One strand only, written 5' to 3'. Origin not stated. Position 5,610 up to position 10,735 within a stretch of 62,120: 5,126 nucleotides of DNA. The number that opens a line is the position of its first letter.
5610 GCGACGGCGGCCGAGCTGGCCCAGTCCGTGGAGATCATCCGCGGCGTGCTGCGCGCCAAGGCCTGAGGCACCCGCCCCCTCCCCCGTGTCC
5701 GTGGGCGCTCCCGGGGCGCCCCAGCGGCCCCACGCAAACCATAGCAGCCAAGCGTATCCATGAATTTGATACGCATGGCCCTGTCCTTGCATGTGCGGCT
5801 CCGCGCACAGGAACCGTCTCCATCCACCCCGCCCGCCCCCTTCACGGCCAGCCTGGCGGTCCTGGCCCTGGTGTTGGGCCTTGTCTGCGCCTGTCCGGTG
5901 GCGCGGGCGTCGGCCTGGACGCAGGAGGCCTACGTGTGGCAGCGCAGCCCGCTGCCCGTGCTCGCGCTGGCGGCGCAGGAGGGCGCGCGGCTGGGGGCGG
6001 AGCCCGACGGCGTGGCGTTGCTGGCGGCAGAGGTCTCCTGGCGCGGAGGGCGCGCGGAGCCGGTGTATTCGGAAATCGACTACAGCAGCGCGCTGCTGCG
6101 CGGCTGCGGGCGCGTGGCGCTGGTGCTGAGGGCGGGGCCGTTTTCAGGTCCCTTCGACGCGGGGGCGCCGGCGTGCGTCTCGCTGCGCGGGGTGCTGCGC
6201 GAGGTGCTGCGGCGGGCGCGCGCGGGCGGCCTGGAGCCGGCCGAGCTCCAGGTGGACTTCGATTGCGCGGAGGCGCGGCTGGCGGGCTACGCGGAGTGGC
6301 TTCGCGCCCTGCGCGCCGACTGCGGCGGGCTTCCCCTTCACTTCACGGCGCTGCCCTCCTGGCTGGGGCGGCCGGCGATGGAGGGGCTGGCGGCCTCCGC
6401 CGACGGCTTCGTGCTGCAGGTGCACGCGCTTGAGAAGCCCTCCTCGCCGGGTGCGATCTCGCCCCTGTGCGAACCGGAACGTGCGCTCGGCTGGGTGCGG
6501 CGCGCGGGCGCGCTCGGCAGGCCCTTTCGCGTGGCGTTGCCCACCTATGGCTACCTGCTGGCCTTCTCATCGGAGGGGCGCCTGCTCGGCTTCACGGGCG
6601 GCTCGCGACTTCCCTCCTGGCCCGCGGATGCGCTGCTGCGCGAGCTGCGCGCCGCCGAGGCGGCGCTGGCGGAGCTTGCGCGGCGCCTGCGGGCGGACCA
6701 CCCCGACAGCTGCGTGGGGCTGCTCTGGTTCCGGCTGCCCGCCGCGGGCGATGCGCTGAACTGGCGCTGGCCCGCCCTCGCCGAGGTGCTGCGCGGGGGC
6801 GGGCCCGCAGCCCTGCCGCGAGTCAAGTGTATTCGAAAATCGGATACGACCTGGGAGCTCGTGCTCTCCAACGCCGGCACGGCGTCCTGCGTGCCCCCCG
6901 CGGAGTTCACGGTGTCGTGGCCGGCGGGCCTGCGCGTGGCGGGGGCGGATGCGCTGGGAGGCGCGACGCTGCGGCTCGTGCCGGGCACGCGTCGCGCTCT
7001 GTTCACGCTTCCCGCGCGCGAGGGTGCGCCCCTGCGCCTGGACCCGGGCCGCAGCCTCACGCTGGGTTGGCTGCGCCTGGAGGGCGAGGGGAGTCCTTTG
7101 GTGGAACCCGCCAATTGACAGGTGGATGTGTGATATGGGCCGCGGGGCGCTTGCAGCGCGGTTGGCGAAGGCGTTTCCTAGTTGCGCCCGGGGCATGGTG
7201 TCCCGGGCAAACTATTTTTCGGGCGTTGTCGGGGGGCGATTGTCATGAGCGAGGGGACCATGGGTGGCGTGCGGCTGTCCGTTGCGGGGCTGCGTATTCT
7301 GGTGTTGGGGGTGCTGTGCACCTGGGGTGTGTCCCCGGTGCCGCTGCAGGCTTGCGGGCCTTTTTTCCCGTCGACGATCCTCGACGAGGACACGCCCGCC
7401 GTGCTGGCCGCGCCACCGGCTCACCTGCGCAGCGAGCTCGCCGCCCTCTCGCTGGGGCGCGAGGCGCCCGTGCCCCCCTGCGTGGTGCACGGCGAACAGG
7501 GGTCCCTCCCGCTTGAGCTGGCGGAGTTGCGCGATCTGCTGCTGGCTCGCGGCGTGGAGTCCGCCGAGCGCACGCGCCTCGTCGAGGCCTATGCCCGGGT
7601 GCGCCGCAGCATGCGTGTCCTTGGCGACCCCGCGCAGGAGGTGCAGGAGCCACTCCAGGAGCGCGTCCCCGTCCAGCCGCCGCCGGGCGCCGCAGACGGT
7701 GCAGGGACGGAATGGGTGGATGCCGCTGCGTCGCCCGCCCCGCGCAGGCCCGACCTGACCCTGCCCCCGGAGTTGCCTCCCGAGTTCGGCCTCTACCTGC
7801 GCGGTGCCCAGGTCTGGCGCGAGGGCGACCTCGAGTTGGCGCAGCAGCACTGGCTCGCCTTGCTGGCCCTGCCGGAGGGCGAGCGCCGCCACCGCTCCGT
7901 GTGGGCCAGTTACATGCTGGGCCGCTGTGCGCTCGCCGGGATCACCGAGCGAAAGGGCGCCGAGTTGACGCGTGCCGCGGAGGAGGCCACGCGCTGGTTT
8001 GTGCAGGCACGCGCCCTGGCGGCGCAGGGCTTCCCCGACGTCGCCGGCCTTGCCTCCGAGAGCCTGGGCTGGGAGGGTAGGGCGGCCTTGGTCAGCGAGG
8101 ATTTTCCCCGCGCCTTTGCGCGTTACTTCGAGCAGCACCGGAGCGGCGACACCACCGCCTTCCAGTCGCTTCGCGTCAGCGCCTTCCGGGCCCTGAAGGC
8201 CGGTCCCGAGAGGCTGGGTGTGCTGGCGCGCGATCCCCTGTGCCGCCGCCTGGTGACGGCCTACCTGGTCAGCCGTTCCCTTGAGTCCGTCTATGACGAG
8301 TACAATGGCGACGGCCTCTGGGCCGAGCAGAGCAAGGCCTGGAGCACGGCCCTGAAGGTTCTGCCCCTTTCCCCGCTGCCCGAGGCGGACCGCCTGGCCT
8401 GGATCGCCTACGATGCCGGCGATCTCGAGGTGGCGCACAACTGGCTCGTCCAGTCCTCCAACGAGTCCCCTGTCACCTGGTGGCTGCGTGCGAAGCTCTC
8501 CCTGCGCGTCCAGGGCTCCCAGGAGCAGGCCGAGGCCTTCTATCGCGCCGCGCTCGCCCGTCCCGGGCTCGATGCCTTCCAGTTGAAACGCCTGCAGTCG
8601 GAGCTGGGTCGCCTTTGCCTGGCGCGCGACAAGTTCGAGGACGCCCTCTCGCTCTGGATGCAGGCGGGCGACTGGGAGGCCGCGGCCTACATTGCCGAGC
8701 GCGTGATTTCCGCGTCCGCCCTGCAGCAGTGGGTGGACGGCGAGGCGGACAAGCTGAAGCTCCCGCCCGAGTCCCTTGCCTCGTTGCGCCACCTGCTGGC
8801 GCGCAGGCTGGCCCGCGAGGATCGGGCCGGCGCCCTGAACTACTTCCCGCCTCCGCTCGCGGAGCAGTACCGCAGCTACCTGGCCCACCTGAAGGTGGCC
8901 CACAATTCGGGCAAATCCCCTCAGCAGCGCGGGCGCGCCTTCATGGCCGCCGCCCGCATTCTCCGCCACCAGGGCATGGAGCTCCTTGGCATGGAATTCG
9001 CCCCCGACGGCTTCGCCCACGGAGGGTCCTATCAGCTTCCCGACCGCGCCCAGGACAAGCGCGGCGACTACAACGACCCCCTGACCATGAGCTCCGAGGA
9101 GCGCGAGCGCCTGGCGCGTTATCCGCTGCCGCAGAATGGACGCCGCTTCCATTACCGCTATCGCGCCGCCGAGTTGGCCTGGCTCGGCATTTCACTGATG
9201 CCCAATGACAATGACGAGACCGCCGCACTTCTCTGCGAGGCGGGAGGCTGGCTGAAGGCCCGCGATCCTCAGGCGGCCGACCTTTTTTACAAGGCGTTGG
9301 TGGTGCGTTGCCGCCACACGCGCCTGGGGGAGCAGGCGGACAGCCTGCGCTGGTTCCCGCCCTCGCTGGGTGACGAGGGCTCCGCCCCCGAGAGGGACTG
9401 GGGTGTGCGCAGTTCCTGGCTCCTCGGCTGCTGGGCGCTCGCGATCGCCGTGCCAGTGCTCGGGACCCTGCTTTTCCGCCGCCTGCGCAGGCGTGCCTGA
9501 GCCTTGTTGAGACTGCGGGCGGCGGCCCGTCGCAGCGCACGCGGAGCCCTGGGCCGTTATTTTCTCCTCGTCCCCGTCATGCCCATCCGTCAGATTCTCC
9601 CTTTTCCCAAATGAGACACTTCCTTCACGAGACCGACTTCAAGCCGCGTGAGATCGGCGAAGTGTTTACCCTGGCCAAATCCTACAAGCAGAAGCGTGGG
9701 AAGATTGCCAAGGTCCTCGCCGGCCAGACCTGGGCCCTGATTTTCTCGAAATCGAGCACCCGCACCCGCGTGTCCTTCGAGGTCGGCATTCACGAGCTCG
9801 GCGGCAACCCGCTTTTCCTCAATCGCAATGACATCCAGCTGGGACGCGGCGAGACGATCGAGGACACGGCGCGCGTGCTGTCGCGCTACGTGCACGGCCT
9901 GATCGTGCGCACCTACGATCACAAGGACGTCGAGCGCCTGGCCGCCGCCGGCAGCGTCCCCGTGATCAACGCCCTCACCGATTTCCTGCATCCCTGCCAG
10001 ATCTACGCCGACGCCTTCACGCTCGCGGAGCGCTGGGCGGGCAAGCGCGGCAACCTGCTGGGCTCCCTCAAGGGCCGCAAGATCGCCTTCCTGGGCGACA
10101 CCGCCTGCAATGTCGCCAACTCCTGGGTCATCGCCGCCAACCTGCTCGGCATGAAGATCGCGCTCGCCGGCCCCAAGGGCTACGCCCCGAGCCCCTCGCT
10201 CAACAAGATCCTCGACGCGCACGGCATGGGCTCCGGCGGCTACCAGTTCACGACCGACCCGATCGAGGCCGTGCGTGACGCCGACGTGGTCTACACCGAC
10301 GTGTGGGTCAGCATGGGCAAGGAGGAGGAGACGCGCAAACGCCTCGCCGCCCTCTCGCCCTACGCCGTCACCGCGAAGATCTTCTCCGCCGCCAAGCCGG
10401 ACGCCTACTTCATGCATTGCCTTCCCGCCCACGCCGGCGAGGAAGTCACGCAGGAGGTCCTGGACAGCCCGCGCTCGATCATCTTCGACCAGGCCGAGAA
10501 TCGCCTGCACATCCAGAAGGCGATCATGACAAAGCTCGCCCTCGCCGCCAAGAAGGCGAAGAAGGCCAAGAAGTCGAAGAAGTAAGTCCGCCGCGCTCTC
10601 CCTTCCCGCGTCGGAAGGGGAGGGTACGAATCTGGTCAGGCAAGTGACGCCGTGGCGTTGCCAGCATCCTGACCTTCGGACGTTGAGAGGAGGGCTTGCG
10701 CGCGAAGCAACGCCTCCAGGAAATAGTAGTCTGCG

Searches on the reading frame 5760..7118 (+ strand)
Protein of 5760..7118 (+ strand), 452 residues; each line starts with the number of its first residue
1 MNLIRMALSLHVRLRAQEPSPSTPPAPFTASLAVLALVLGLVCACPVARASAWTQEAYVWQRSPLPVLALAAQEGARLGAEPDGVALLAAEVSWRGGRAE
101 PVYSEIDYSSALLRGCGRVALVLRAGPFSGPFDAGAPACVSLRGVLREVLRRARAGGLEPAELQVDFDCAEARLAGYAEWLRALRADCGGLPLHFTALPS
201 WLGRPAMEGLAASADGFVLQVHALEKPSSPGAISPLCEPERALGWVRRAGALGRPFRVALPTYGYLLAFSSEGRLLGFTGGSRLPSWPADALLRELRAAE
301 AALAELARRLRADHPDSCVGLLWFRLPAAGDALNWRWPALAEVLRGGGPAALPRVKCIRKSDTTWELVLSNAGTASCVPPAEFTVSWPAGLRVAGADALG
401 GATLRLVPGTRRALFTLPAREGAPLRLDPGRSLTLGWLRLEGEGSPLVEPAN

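Call 47: search_protein_families(library=pfam, proteins=[window:5760-7118:+], max_evalue=0.0001)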
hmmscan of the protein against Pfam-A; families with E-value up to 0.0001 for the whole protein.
window:5760-7118:+ (452 aa): 1 family
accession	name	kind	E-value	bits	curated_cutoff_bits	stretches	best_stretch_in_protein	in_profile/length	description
PF11340.13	DUF3142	-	5.5e-33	115.2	30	1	146-328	27-201/202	Protein of unknown function (DUF3142)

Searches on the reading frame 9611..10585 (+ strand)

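Call 47: search_protein_families(library=pfam, proteins=[window:9611-10585:+], max_evalue=0.0001)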
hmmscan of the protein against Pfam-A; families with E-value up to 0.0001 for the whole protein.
window:9611-10585:+ (324 aa): 2 families
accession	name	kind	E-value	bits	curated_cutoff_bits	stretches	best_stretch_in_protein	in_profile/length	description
PF00185.30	OTCace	-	1e-54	185.3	29.4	1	154-307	1-155/157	Aspartate/ornithine carbamoyltransferase, Asp/Orn binding domain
PF02729.26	OTCace_N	-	1.4e-46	158.6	29.9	1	2-140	1-148/148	Aspartate/ornithine carbamoyltransferase, carbamoyl-P binding domain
